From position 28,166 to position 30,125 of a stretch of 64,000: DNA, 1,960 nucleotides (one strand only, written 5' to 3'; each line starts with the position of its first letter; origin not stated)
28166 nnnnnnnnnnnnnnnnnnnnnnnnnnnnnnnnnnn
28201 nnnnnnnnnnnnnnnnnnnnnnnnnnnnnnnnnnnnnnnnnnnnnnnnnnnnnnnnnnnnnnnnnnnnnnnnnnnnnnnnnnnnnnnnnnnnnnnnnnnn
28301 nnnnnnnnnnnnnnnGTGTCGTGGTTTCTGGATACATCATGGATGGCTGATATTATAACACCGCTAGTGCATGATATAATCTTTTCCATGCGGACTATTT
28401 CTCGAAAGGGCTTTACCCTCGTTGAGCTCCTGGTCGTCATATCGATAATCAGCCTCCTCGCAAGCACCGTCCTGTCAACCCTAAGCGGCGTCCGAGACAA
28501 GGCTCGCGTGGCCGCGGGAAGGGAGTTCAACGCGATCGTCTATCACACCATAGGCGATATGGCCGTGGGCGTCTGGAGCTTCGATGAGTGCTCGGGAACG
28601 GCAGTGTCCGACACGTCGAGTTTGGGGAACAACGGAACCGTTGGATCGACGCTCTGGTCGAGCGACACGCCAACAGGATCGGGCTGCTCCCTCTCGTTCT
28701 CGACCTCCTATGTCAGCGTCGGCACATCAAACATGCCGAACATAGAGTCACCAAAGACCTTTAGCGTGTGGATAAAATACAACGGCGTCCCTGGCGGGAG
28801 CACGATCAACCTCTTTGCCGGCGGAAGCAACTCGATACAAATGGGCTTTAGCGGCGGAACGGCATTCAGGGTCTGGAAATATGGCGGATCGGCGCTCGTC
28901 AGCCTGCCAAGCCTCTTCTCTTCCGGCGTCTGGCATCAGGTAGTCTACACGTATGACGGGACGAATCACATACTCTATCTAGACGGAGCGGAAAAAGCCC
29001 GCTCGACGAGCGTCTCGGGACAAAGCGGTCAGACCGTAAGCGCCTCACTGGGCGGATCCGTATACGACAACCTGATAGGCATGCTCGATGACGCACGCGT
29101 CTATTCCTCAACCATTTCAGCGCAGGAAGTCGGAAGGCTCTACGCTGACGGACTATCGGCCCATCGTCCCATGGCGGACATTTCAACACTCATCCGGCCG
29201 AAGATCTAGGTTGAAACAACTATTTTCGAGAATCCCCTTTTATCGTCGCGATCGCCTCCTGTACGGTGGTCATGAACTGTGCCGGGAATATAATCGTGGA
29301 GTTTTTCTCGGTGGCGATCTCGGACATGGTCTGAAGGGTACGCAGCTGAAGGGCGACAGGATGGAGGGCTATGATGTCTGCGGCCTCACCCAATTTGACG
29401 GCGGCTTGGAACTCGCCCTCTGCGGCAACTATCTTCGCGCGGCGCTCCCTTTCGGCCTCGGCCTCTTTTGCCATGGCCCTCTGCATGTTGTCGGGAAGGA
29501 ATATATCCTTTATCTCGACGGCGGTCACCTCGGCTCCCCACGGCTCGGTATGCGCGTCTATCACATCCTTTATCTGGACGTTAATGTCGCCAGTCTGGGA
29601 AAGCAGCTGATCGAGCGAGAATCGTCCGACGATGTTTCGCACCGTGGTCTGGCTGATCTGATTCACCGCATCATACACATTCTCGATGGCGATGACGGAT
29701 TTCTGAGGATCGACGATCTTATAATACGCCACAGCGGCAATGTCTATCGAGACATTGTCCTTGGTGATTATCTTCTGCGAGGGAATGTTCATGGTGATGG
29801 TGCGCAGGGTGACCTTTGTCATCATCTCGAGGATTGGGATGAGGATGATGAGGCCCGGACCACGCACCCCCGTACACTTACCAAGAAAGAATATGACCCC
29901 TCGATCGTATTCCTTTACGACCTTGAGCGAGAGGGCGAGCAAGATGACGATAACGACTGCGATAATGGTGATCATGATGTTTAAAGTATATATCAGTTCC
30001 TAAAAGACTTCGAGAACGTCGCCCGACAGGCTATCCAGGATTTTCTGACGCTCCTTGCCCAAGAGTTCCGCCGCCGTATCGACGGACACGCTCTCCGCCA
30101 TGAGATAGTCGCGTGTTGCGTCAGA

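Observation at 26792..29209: Cluster of three prepilin-type proteins with adhesin-like C-terminal domains (DUF1566/Lcl-like and two LamG-like), first one translationally coupled to cysS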

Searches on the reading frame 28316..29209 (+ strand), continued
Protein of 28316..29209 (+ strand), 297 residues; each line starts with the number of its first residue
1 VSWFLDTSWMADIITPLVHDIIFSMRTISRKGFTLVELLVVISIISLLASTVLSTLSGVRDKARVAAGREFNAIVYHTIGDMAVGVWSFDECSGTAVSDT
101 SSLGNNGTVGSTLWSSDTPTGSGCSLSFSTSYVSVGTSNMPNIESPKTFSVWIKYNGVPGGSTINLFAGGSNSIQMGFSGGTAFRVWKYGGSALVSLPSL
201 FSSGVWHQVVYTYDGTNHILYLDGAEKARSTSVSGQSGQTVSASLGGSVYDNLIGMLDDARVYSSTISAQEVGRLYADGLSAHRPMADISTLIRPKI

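Call 67: search_solved_structures(query=A2, max_evalue=0.01)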
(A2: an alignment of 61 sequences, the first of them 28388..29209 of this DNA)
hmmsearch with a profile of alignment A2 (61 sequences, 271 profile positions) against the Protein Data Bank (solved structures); distinct sequences matched with E-value up to 0.01: 112 (the best 60 are shown).
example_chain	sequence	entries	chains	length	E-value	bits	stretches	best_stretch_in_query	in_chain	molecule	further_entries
4qvs_A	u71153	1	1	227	1.3e-24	90.8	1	58-258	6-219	S-layer domain-containing protein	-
5hon_A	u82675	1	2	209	1.5e-18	70.9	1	57-258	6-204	Extracellular arabinanase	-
5ho0_A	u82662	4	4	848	4.7e-18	69.3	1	34-258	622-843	Extracellular arabinanase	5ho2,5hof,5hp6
9b6m_B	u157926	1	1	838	1.9e-13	54.2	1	96-260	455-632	PG1 heavy chain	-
6hox_A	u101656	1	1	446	3.1e-11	46.9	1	69-259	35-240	Binding domain (Hc) of Paraclostridial Mosquitocidal Protein 1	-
9egp_A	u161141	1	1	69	3.7e-11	46.7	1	2-42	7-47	Geopilin domain 1 protein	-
3qcw_A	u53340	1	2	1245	5.5e-11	46.1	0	111-229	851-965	Neurexin-1-alpha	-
7tgg_A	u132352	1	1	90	7.2e-11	45.7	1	2-47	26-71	Geopilin domain 1 protein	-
3r05_A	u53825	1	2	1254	8.4e-11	45.5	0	111-229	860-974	Neurexin-1-alpha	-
8byp_X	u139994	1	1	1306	4.3e-10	43.2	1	72-259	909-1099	Botulinum neurotoxin type X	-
3rmy_A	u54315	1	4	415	4.7e-10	43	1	70-259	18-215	Botulinum neurotoxin type D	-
3ogg_A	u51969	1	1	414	4.7e-10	43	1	70-259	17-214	Botulinum neurotoxin type D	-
3poy_A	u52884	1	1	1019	5.4e-10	42.8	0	110-229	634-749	Neurexin-1-alpha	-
9k6v_A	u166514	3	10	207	9.9e-10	42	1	121-256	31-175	Pentraxin-related protein PTX3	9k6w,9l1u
9k6n_A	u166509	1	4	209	1e-09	42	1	121-256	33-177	Pentraxin-related protein PTX3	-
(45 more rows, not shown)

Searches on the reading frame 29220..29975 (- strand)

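Call 3: search_protein_families(library=pfam, proteins=[window:29220-29975:-], max_evalue=0.1)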
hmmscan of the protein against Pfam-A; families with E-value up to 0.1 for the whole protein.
window:29220-29975:- (251 aa): 3 families
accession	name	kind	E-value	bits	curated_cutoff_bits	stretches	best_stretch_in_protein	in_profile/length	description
PF01145.31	Band_7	-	4.5e-37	128.2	23.6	1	18-188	1-175/176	SPFH domain / Band 7 family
PF13421.11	Band_7_1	-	8.7e-05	22.7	24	1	96-173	129-208/211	SPFH domain-Band 7 family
PF16822.11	ALGX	-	0.042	13.9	26.5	1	140-217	111-186/268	SGNH hydrolase-like domain, acetyltransferase AlgX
